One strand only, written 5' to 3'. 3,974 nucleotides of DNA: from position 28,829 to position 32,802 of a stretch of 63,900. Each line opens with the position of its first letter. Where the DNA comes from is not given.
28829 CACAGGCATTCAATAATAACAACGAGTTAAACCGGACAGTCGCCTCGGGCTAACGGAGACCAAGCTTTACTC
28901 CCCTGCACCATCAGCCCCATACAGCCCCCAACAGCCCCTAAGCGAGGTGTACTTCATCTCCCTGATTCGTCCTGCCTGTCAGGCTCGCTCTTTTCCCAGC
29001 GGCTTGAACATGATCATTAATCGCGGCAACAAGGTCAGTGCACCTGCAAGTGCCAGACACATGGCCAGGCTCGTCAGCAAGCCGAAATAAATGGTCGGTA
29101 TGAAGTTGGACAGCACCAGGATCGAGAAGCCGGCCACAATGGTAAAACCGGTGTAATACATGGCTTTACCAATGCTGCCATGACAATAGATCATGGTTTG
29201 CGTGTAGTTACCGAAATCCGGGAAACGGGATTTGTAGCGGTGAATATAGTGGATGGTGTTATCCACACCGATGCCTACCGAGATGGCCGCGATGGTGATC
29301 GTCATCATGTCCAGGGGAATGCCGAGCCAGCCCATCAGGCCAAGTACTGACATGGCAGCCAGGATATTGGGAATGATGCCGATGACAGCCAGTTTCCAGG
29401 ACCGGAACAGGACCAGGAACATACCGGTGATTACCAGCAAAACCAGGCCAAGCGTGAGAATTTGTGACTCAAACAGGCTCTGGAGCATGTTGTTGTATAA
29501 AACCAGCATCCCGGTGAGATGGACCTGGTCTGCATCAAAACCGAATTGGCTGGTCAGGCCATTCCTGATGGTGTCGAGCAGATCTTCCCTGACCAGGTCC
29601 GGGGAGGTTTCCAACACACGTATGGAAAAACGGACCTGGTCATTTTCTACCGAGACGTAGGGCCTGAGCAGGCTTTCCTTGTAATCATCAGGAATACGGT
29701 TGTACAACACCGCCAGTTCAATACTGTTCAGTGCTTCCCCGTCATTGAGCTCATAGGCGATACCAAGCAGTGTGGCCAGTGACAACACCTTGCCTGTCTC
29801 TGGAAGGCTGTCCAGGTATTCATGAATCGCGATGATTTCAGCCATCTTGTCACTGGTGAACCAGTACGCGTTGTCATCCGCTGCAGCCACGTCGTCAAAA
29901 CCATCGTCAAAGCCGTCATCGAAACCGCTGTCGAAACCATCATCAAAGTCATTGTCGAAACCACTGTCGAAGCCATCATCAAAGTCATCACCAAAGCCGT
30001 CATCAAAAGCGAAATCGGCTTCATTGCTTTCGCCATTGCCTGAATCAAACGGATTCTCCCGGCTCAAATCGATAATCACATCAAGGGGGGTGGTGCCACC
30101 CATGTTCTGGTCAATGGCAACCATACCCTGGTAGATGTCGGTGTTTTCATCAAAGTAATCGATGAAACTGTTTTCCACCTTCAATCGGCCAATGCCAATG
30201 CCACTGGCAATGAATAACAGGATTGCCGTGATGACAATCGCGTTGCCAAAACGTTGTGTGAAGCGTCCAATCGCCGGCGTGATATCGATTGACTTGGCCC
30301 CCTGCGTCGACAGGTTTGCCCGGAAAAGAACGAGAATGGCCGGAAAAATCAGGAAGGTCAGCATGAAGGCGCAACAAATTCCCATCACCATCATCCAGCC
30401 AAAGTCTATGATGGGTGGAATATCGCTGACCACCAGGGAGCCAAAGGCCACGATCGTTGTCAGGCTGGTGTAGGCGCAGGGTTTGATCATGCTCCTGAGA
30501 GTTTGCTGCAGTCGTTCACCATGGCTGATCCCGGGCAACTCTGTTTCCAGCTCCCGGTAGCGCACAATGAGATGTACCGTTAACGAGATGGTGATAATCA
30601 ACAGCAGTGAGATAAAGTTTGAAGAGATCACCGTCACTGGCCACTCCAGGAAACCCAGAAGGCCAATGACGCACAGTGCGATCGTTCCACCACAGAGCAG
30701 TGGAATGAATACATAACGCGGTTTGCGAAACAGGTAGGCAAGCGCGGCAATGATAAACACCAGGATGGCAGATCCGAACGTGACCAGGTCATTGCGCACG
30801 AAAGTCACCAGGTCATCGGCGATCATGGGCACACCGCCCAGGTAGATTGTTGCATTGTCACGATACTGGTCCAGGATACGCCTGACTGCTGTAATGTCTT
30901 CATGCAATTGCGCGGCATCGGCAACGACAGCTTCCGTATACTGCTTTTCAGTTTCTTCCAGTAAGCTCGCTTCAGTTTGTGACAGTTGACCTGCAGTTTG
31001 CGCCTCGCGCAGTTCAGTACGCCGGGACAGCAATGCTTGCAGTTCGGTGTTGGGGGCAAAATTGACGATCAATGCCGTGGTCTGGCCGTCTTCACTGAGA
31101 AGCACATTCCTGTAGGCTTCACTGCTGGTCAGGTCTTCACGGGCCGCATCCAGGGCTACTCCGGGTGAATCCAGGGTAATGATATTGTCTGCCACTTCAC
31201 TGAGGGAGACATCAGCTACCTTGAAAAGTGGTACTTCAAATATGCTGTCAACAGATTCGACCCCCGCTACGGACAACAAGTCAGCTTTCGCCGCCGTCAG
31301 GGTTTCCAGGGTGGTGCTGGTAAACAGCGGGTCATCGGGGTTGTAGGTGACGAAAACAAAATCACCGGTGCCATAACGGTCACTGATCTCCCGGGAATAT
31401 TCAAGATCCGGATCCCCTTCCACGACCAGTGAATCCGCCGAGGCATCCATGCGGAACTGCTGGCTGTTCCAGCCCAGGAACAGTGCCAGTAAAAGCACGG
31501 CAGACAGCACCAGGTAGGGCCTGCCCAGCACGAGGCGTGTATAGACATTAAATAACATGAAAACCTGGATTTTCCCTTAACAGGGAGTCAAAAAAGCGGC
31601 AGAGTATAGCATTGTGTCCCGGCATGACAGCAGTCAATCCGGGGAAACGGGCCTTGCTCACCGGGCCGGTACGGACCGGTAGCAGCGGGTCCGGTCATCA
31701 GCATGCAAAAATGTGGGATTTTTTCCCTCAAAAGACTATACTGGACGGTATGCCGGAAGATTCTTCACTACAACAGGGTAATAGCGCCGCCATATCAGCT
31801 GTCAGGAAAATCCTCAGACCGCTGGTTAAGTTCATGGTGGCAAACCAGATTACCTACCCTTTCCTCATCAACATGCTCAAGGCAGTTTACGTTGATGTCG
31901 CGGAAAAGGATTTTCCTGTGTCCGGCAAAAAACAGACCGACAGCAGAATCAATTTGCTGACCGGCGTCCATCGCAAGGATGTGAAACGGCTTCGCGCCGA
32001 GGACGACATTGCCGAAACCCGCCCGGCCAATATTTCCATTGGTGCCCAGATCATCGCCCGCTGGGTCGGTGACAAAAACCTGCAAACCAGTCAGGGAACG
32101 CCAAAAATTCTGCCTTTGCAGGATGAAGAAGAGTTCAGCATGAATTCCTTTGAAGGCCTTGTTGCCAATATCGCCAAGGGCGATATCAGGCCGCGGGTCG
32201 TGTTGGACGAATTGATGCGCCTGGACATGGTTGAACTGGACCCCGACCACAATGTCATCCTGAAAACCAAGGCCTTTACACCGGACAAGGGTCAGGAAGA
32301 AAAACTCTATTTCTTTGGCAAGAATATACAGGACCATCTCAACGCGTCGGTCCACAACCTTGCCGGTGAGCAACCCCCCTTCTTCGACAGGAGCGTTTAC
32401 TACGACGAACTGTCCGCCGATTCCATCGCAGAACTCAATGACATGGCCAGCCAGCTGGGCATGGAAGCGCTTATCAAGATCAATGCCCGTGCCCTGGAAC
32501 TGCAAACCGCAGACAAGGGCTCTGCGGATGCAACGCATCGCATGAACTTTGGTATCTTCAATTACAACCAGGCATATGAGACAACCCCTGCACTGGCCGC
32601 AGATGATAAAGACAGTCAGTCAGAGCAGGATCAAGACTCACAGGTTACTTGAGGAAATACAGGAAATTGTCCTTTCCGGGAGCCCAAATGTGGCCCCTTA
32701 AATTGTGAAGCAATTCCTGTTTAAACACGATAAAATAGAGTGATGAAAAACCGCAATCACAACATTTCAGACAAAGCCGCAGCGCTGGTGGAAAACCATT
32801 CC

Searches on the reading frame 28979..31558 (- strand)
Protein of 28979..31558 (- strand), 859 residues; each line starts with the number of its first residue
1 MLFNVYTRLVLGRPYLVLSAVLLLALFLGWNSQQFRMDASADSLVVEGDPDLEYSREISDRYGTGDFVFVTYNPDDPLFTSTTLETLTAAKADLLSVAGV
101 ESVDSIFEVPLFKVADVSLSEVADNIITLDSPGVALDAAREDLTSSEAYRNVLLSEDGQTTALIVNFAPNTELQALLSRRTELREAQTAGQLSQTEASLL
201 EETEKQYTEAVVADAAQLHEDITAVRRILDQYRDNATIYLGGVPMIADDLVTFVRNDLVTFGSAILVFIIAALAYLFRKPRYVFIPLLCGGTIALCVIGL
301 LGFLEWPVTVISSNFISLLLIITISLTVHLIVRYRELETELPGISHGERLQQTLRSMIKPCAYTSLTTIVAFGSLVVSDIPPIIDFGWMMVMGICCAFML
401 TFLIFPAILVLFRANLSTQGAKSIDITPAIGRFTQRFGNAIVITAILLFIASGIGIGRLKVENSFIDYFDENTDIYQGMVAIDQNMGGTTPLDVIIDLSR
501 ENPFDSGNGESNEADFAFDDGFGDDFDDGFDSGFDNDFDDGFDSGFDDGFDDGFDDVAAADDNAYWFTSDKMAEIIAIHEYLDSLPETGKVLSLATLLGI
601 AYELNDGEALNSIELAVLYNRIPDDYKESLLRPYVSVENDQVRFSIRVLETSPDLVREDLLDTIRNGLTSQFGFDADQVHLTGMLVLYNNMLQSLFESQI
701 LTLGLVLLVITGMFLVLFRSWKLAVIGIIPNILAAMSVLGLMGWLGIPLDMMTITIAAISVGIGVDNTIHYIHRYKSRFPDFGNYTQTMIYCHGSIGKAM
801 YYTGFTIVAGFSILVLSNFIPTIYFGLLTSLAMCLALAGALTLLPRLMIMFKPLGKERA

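Call 53: search_protein_families(library=pfam, proteins=[window:28979-31558:-], max_evalue=0.0001)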
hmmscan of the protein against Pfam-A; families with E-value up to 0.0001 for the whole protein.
window:28979-31558:- (859 aa): 3 families
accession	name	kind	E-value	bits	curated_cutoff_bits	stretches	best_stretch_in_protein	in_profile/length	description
PF03176.21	MMPL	-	6.2e-29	101.4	20.5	2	216-412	101-302/333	MMPL family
PF12349.14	Sterol-sensing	-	2.2e-10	41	22.3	1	295-411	21-135/153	Sterol-sensing domain of SREBP cleavage-activation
PF02460.24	Patched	-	3.8e-08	33.6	23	1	721-849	28-155/156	Patched SSD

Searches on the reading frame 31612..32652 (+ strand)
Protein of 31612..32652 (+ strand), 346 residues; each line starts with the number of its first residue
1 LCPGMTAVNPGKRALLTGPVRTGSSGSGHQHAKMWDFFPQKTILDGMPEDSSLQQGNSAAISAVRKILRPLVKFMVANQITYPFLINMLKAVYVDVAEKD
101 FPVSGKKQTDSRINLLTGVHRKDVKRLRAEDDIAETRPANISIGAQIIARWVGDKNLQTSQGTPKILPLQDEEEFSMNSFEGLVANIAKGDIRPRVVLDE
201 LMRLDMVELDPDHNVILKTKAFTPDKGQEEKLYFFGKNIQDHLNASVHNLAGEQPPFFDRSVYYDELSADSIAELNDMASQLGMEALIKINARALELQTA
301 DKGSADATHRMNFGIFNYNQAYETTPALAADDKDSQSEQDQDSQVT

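Call 53: search_protein_families(library=pfam, proteins=[window:31612-32652:+], max_evalue=0.0001)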
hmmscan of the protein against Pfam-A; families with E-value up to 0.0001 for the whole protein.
window:31612-32652:+ (346 aa): 1 family
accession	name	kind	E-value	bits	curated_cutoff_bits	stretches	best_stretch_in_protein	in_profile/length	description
PF20112.4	DUF6502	-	7.5e-32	110.7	27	1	61-318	5-261/268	Family of unknown function (DUF6502)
